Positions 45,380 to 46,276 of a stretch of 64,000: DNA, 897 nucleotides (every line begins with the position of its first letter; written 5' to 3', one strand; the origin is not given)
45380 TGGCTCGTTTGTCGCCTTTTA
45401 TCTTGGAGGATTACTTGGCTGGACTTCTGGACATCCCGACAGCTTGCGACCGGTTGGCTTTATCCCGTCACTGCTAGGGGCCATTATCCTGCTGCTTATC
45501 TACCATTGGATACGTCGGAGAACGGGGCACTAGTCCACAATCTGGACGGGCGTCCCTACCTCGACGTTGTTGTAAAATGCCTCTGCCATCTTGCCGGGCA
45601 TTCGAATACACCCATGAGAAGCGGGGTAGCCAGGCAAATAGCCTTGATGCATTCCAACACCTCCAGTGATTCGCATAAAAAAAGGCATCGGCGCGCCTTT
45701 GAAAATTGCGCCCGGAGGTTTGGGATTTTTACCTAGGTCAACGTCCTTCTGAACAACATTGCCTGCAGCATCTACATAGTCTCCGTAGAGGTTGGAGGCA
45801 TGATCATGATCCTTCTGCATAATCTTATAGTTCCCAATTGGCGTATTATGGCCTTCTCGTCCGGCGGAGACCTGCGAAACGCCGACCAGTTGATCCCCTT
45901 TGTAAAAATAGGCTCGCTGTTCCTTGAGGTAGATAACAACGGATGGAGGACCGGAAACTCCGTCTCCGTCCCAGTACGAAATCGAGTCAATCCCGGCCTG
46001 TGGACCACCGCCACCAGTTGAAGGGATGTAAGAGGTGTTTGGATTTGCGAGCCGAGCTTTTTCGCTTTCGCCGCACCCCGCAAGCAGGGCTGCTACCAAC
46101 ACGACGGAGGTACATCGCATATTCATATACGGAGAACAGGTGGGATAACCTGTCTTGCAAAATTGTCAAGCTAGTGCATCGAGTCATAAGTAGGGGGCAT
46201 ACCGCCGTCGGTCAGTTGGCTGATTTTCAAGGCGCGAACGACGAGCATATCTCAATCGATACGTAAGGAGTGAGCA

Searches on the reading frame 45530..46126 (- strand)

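Call 20: search_protein_families(library=pfam, proteins=[window:45530-46126:-], max_evalue=0.001)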
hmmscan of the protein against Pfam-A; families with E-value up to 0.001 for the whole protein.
window:45530-46126:- (198 aa): 1 family
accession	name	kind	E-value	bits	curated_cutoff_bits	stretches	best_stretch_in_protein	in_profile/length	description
PF03734.19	YkuD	-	4.2e-22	79.7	23.4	1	62-196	3-146/146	L,D-transpeptidase catalytic domain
